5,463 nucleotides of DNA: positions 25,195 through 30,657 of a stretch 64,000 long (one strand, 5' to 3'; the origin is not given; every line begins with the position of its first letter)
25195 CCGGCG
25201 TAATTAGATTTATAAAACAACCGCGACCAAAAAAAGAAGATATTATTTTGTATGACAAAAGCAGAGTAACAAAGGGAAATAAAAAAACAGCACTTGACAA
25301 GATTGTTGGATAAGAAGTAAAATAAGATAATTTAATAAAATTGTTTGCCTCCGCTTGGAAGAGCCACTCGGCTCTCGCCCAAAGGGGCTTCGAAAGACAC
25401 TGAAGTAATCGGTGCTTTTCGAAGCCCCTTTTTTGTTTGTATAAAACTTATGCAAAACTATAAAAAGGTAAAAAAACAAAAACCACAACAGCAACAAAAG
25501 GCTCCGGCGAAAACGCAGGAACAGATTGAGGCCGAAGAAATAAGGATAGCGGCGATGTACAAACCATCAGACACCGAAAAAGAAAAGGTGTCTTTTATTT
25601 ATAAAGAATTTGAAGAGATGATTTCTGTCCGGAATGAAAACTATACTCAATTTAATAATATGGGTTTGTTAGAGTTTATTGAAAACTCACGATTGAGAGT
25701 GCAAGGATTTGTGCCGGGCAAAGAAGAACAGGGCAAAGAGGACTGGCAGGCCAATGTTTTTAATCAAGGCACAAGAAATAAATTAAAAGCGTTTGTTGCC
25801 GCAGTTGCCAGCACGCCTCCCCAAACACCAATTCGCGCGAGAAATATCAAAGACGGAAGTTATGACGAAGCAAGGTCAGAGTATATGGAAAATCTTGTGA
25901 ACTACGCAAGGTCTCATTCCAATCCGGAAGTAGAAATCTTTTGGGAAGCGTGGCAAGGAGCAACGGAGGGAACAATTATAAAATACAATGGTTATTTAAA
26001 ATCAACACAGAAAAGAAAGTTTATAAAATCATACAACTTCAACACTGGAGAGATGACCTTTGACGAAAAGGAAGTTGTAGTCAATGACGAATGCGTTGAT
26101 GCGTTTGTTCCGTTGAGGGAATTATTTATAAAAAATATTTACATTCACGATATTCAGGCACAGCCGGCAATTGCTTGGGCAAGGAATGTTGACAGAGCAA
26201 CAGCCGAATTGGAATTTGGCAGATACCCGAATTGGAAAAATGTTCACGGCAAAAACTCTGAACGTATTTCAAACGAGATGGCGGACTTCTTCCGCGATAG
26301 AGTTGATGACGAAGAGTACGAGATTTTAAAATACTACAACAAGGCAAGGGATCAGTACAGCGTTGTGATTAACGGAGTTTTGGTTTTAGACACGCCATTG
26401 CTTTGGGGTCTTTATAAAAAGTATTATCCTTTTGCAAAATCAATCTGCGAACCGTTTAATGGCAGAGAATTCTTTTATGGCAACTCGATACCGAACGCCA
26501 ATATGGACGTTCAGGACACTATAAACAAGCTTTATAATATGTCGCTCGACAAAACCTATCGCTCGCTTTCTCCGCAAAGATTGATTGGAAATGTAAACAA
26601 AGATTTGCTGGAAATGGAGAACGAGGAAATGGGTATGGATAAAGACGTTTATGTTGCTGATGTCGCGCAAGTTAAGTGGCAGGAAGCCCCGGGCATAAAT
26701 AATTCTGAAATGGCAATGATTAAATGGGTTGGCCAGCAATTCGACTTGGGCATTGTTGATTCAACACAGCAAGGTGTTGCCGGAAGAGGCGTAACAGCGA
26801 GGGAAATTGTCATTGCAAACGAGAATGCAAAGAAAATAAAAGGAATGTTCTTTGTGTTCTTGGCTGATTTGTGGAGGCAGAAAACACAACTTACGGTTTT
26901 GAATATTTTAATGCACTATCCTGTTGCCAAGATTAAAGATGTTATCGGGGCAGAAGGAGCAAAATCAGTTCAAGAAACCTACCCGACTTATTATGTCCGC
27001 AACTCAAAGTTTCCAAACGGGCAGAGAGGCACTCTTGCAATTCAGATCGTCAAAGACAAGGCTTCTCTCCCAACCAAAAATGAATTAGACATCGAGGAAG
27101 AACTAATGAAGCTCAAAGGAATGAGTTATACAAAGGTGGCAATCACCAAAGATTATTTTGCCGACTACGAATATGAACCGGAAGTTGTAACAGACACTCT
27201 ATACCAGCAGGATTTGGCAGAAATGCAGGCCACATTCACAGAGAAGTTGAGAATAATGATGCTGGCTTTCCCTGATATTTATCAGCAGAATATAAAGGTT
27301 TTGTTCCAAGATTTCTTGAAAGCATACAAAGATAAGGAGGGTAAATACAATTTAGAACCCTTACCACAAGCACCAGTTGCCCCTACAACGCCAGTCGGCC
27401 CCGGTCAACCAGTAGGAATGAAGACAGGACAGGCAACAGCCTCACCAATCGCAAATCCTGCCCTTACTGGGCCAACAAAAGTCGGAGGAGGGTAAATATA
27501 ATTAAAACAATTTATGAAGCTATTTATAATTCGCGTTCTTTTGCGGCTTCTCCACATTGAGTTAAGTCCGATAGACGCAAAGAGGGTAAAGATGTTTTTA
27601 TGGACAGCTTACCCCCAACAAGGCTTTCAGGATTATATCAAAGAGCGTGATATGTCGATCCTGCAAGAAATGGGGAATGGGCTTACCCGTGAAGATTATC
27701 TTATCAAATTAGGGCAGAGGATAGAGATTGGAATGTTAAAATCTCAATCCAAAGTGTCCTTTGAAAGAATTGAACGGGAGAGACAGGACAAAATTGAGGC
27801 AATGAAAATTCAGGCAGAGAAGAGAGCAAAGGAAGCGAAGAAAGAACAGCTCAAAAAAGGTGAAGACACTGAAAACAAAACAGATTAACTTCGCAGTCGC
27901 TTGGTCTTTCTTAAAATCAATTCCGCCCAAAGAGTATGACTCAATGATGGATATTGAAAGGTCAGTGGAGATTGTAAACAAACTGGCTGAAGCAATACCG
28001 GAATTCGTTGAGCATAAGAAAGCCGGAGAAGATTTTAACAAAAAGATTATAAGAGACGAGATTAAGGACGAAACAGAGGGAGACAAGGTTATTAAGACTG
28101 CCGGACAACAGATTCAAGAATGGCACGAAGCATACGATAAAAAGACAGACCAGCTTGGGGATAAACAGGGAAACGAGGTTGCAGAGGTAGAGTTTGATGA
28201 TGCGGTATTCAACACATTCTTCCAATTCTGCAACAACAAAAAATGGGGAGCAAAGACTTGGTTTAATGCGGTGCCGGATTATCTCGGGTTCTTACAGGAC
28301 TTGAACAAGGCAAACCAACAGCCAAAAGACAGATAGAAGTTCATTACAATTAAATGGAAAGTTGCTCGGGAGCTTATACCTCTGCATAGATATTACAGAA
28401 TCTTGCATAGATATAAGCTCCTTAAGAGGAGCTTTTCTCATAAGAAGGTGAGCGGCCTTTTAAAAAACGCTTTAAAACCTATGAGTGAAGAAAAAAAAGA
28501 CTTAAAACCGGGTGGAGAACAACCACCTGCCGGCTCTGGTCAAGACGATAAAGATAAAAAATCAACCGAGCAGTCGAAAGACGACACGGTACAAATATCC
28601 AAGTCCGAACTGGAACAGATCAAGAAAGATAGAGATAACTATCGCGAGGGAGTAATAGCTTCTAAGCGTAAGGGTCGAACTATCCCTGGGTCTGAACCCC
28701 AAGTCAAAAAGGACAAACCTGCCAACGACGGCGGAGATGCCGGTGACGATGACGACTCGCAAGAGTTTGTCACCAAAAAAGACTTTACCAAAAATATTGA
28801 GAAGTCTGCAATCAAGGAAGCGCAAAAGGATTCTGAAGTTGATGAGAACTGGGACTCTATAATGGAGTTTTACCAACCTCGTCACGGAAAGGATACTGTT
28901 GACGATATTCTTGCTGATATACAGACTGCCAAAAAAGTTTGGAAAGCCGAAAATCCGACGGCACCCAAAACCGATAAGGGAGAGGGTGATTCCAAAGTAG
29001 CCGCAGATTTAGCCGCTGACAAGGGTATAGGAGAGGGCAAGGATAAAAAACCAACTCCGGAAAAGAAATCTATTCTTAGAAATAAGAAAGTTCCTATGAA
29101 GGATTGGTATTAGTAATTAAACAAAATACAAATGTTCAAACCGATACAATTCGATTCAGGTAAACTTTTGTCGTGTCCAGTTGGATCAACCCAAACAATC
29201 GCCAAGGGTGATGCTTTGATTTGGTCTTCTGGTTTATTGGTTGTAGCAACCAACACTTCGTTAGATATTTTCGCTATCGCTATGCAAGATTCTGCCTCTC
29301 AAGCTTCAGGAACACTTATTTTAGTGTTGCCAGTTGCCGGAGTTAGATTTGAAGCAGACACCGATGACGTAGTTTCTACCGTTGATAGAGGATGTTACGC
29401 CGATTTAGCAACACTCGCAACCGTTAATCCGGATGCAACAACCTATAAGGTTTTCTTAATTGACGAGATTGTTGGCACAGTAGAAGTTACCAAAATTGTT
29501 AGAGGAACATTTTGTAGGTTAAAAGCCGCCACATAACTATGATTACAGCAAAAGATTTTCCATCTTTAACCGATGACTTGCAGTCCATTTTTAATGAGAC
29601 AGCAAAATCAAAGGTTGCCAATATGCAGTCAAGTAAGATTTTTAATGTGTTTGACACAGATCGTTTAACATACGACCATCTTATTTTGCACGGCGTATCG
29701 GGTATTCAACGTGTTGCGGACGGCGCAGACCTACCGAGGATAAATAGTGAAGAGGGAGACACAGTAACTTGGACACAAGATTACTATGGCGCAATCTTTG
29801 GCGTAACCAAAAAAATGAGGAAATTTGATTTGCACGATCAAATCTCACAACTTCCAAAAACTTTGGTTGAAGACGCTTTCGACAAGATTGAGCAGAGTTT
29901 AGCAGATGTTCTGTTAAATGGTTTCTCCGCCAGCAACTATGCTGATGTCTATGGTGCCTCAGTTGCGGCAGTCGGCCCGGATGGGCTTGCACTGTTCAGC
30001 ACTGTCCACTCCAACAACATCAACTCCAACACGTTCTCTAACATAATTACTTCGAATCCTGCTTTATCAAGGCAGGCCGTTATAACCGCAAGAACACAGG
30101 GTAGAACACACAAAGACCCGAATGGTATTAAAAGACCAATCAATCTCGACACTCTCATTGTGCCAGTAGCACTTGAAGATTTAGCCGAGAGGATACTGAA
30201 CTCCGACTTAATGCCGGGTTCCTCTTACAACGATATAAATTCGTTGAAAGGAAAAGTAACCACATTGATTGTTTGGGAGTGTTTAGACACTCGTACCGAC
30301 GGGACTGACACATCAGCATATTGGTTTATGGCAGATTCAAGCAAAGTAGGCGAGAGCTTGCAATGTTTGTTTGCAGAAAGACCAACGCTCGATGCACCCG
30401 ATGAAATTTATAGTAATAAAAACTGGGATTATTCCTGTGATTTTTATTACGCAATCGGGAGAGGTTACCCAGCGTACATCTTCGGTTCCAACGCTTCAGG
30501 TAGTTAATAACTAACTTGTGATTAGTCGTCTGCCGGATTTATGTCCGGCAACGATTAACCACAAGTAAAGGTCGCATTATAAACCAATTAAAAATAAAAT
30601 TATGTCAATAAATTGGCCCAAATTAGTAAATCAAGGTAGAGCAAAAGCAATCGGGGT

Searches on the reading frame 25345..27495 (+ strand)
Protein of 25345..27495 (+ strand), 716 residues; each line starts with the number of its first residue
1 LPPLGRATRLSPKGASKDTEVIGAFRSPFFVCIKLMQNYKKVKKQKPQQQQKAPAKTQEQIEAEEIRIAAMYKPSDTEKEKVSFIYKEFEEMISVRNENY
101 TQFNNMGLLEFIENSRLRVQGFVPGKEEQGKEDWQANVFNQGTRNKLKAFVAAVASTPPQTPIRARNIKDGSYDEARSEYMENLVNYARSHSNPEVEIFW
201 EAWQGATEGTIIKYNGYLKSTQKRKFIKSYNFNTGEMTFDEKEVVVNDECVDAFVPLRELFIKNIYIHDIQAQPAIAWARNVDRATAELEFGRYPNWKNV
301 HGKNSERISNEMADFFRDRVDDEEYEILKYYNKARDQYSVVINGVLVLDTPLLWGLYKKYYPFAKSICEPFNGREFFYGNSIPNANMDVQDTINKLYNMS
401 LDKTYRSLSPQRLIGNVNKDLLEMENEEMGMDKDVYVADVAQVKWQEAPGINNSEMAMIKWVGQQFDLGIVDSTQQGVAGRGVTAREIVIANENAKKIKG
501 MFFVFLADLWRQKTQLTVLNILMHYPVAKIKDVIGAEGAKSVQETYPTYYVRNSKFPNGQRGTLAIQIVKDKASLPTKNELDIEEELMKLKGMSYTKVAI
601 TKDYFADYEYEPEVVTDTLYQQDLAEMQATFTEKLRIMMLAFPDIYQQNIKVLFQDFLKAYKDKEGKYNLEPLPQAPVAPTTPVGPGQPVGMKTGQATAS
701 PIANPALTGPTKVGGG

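Call 8: search_protein_families(library=phrogs, proteins=[window:25345-27495:+], max_evalue=0.001)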
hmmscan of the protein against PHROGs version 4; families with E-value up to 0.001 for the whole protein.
window:25345-27495:+ (716 aa): 0 families

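Call 53: search_protein_families(library=pfam, proteins=[window:25345-27495:+], max_evalue=0.001)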
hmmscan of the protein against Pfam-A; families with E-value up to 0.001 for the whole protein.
window:25345-27495:+ (716 aa): 1 family
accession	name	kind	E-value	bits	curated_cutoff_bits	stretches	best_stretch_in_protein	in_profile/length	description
PF23899.1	SU10_portal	-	0.00065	18.7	30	1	322-464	271-412/593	Phage SU10 portal protein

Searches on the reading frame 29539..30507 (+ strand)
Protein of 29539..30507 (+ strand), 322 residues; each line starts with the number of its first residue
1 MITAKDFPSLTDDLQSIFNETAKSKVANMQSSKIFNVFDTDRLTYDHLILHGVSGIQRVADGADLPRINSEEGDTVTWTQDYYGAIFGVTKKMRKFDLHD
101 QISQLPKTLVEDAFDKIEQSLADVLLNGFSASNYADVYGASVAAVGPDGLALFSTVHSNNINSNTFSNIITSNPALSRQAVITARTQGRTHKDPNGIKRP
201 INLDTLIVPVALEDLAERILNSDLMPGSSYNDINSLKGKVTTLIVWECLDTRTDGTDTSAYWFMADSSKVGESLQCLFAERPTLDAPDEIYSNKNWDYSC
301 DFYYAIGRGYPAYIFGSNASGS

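Call 8: search_protein_families(library=phrogs, proteins=[window:29539-30507:+], max_evalue=0.001)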
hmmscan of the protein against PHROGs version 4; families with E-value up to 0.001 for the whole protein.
window:29539-30507:+ (322 aa): 4 families
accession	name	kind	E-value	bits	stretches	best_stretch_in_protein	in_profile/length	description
phrog_133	-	head and packaging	3e-12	47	1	11-267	380-614/668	head maturation protease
phrog_4523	-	head and packaging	7.9e-08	32.5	1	81-270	434-593/644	major head and protease protein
phrog_371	-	head and packaging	2.4e-05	24.8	0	169-243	228-298/303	major head protein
phrog_29592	-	unknown function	0.00076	18.8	1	144-270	720-834/893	-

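Call 53: search_protein_families(library=pfam, proteins=[window:29539-30507:+], max_evalue=0.001)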
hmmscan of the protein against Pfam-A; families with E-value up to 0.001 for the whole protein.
window:29539-30507:+ (322 aa): 2 families
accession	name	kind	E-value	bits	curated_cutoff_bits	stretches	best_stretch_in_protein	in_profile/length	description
PF25209.1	Phage_capsid_4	-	4.1e-16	60.5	27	1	4-276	8-215/262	Phage capsid protein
PF10124.15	Mu-like_gpT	-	0.00016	21.5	20.1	0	170-241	214-282/289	Mu-like prophage major head subunit gpT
